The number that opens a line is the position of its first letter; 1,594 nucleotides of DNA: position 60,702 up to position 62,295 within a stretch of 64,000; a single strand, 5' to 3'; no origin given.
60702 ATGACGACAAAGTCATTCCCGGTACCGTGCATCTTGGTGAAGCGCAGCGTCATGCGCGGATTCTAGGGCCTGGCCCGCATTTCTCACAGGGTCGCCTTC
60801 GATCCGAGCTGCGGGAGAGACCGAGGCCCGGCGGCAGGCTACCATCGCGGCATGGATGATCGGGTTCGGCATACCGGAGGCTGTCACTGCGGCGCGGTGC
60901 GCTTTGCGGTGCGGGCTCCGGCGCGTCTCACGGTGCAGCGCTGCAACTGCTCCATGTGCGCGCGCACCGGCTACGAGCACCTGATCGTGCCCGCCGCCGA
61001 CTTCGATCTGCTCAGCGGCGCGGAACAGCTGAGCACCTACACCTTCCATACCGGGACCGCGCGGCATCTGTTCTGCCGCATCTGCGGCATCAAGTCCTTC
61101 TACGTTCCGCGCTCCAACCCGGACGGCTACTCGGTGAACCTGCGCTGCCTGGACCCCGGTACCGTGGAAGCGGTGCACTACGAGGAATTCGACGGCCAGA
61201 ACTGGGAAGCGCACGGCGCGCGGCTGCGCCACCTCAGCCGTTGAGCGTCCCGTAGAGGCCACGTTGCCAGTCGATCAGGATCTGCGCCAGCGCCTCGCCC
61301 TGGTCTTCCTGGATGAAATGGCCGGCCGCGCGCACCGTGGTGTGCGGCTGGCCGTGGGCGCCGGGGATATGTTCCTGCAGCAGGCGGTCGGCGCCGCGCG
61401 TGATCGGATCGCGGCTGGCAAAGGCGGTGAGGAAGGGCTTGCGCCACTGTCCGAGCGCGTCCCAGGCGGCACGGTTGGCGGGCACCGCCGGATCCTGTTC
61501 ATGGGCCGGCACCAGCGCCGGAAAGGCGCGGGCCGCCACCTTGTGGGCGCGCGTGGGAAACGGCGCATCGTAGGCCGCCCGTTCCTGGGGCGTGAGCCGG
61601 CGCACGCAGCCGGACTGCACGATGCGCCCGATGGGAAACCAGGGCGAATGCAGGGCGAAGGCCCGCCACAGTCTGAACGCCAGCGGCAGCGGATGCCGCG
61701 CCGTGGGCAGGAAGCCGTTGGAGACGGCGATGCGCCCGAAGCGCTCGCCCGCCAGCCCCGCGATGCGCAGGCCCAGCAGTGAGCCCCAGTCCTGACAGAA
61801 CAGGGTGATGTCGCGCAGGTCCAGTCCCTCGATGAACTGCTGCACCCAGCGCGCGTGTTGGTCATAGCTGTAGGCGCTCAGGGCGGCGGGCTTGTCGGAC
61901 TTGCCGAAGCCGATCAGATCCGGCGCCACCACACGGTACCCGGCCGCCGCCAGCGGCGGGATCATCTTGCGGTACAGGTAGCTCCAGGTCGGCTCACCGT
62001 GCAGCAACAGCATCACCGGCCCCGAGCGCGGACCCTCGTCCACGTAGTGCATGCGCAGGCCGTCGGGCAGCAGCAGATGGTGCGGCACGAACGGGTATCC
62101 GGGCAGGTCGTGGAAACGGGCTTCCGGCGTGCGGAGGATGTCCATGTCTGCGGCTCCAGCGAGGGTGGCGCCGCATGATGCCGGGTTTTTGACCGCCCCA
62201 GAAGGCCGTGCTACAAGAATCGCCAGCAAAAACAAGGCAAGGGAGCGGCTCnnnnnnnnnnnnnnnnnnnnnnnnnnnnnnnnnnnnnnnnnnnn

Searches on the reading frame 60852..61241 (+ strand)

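Call 67: search_protein_families(library=pfam, proteins=[window:60852-61241:+], max_evalue=0.01)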
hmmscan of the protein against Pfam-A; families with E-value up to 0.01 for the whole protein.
seq(130 aa): 1 family
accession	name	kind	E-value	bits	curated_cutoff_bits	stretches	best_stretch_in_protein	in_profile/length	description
PF04828.22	GFA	-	1.1e-14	54.9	24.3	1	7-102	2-101/115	Glutathione-dependent formaldehyde-activating enzyme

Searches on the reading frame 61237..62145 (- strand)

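Call 67: search_protein_families(library=pfam, proteins=[window:61237-62145:-], max_evalue=0.01)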
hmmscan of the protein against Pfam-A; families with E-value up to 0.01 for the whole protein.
seq(303 aa): 4 families
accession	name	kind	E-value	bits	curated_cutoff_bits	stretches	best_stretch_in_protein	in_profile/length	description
PF00561.26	Abhydrolase_1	-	7e-26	91.8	25.8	1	43-281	1-243/245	alpha/beta hydrolase fold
PF12697.13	Abhydrolase_6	-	9.4e-16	59.6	26.3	1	46-288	2-216/217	Alpha/beta hydrolase family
PF12146.15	Hydrolase_4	-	9.5e-09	35.3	27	1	44-266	6-223/239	Serine aminopeptidase, S33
PF07224.18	Chlorophyllase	-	0.00053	19.3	26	1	43-87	43-87/301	Chlorophyllase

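Call 83: search_protein_families(library=ncbifam, proteins=[window:61237-62145:-], max_evalue=0.00001)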
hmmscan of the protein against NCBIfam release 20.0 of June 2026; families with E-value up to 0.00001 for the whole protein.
seq(303 aa): 13 families
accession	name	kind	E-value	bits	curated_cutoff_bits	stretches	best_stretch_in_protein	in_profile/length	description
NF002043.0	PRK00870.1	subfamily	4.4e-132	440.1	265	1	1-295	1-299/302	haloalkane dehalogenase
NF002938.0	PRK03592.1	equivalog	1.2e-44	152.9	241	1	29-296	19-291/298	haloalkane dehalogenase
NF002873.0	PRK03204.1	equivalog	7.1e-29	101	466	1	17-291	12-282/286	haloalkane dehalogenase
TIGR03056.1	bchO_mg_che_rel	equivalog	1.8e-13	50.2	172.55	1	31-129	17-113/278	alpha/beta fold hydrolase BchO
NF004514.1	PRK05855.1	equivalog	2.1e-10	39.8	455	1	27-123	7-103/578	SDR family oxidoreductase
NF045632.1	hydroxlase_HsaD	equivalog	2.5e-09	36.5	400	1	30-140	22-133/290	4,5:9,10-diseco-3-hydroxy-5,9,17-trioxoandrosta-1(10),2-diene-4-oate hydrolase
TIGR02427.1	protocat_pcaD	equivalog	1.3e-08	34.5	255.85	0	31-143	1-111/251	3-oxoadipate enol-lactonase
NF051488.1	bifunc_PcaDC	exception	1e-07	31.4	390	1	32-142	2-109/375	bifunctional 3-oxoadipate enol-lactonase/4-carboxymuconolactone decarboxylase PcaDC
NF045945.1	ProImpepLactob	equivalog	1.5e-07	31.2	400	1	44-126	29-112/293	proline iminopeptidase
TIGR01250.1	pro_imino_pep_2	subfamily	2e-07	30.9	167.65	1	31-126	13-111/288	proline iminopeptidase-family hydrolase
NF050089.1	i_nPHAscl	equivalog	5.8e-07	28.9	300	1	27-123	4-96/288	intracellular short-chain-length polyhydroxyalkanoate depolymerase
TIGR03343.1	biphenyl_bphD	equivalog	6e-07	29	462.15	1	30-139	20-129/282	2-hydroxy-6-oxo-6-phenylhexa-2,4-dienoate hydrolase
NF011457.0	PRK14875.1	equivalog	6.7e-07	28.6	307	1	31-136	121-223/372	acetoin dehydrogenase dihydrolipoyllysine-residue acetyltransferase subunit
